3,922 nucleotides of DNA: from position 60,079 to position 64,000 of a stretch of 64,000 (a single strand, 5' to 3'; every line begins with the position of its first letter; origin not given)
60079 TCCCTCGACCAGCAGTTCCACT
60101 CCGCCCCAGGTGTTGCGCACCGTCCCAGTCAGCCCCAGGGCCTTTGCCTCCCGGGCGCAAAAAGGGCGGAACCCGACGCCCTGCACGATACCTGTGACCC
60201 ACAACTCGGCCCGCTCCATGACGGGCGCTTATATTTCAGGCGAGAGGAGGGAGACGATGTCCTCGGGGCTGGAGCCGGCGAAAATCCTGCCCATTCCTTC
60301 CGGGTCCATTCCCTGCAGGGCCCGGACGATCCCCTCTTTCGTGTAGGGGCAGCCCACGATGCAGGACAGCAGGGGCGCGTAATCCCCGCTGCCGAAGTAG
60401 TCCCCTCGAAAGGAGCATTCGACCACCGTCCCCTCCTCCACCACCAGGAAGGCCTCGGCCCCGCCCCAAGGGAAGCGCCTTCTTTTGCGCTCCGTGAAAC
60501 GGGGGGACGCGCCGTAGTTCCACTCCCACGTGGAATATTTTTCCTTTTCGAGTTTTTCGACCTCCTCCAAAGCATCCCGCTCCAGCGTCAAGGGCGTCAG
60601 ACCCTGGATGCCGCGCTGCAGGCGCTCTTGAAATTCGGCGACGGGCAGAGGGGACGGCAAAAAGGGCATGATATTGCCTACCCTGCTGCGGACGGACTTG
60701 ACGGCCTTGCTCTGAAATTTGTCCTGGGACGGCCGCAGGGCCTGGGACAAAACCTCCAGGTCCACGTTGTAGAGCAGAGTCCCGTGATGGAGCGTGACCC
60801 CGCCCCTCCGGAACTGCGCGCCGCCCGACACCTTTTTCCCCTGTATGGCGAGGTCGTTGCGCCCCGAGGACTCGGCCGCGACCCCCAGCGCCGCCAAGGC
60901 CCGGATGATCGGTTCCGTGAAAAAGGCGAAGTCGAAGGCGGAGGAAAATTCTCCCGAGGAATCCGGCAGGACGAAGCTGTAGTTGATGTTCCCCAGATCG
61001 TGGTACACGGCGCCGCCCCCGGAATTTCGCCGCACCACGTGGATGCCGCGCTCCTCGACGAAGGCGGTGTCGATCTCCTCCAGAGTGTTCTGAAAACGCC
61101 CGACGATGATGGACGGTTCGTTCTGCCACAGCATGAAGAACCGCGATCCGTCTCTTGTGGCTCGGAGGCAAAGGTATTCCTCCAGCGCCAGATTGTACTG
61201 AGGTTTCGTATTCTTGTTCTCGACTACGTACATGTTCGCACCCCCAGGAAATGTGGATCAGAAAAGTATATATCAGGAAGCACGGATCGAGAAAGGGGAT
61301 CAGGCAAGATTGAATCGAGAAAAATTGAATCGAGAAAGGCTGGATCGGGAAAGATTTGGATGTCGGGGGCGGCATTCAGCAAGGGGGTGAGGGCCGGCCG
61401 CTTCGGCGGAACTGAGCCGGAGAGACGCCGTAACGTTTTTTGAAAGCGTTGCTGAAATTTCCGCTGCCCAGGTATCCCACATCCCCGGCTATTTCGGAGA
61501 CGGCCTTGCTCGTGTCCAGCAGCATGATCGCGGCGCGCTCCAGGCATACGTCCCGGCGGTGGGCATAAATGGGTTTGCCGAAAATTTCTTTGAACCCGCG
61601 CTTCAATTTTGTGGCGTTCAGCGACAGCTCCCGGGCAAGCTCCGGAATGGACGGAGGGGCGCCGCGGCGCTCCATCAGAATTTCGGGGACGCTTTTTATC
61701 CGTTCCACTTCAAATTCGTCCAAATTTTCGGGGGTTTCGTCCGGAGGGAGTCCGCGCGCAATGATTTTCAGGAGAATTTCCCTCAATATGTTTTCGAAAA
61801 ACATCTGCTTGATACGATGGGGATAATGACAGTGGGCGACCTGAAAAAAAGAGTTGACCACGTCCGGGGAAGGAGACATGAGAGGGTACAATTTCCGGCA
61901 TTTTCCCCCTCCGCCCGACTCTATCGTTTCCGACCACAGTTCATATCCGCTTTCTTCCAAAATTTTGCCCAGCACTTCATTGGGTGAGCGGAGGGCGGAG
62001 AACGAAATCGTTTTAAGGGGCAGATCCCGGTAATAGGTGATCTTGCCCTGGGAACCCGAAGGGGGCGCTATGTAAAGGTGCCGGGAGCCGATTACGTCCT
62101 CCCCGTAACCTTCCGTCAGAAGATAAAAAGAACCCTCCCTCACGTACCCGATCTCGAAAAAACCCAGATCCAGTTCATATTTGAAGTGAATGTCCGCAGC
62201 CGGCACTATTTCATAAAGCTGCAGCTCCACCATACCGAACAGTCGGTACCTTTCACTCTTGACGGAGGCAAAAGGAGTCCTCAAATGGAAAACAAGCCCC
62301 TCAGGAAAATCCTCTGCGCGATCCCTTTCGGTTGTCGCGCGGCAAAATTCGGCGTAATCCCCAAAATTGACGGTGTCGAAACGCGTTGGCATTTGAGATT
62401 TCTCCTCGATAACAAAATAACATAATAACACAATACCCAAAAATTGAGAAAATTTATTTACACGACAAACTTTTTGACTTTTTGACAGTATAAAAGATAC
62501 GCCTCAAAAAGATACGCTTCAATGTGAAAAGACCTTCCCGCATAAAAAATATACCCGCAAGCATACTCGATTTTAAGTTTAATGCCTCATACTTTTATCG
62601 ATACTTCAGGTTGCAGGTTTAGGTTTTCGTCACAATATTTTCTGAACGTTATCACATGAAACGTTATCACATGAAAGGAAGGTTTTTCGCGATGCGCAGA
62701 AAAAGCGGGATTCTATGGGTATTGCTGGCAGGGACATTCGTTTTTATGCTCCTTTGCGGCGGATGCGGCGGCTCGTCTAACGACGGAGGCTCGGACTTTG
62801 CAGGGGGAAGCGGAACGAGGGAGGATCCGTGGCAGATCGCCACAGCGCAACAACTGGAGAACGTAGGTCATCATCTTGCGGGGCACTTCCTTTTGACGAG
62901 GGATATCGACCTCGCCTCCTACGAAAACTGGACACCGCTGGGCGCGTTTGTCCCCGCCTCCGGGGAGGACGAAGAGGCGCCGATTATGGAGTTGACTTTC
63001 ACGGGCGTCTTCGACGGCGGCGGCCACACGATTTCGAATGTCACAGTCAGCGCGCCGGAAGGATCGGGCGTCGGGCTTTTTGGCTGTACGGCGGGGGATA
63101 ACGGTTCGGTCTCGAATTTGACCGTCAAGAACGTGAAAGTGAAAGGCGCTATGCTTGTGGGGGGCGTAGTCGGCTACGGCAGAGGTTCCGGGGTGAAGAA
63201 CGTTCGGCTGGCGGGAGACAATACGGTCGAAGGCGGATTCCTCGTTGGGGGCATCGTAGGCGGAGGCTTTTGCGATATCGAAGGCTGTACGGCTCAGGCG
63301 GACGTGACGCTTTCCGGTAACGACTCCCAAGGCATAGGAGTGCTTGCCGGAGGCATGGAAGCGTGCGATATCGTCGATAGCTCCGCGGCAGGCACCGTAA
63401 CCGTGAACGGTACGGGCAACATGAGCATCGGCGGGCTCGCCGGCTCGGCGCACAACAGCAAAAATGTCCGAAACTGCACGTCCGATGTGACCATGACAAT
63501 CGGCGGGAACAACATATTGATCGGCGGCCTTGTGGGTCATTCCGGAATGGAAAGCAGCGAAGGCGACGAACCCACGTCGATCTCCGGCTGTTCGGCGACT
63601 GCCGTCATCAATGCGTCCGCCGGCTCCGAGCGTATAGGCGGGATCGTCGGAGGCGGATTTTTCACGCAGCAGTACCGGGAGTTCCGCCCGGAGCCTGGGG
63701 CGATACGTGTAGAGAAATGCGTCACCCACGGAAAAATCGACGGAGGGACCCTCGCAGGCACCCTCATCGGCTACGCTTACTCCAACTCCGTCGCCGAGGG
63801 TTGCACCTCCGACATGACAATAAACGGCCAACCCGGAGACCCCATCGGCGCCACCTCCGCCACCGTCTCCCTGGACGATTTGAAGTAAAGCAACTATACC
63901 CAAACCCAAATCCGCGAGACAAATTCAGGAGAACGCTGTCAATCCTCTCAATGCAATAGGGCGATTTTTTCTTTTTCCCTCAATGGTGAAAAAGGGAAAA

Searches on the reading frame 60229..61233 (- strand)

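Call 59: search_protein_families(library=pfam, proteins=[window:60229-61233:-], max_evalue=0.00001)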
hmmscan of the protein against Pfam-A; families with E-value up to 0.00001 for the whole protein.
window:60229-61233:- (334 aa): 3 families
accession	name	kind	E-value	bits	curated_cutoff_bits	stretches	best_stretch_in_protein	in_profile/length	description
PF21948.1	LplA-B_cat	-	4.2e-71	239.5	27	1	11-209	2-199/200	Lipoyl protein ligase A/B catalytic domain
PF10437.14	Lip_prot_lig_C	-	2.2e-16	60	24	1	243-330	1-85/85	Bacterial lipoate protein ligase C-terminus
PF03099.24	BPL_LplA_LipB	-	6.1e-15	55.7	21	1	47-158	4-133/133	Biotin/lipoate A/B protein ligase family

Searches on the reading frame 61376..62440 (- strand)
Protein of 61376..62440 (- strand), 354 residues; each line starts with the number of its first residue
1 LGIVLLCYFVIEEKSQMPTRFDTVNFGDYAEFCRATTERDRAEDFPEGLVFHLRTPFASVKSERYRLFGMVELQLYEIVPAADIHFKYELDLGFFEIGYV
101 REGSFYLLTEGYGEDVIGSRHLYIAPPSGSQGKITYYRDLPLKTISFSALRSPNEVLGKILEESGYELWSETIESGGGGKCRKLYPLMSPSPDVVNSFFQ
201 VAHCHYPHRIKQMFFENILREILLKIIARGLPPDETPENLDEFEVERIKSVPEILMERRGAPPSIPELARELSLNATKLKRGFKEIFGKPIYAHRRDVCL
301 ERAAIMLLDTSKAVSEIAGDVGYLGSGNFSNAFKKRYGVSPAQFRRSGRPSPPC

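Call 59: search_protein_families(library=pfam, proteins=[window:61376-62440:-], max_evalue=0.00001)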
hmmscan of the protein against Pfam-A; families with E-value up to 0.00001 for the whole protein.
window:61376-62440:- (354 aa): 2 families
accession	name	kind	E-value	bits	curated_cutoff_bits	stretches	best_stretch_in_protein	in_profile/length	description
PF12833.13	HTH_18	-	1.2e-19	70.8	33.6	1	268-346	1-79/80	Helix-turn-helix domain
PF00165.29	HTH_AraC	-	1.2e-09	38.4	26.6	1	309-346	6-42/42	Bacterial regulatory helix-turn-helix proteins, AraC family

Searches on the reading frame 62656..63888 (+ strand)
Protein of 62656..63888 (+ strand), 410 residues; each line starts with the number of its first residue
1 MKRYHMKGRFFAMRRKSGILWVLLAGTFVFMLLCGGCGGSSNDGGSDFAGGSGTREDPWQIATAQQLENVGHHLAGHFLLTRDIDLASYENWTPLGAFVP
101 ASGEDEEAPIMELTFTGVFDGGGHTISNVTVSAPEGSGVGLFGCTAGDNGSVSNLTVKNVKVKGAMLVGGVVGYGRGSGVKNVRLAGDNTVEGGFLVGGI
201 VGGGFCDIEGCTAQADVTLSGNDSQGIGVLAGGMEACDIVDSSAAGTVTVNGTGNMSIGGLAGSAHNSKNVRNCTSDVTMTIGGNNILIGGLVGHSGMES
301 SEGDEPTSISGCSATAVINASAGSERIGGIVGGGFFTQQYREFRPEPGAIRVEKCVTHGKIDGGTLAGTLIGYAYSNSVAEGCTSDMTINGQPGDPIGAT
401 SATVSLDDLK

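Call 59: search_protein_families(library=pfam, proteins=[window:62656-63888:+], max_evalue=0.00001)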
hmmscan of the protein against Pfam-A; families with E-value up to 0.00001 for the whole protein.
window:62656-63888:+ (410 aa): 1 family
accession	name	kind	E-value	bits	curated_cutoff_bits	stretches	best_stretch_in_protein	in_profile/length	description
PF07581.17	Glug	-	4.1e-19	68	20.5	0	193-218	1-28/28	The GLUG motif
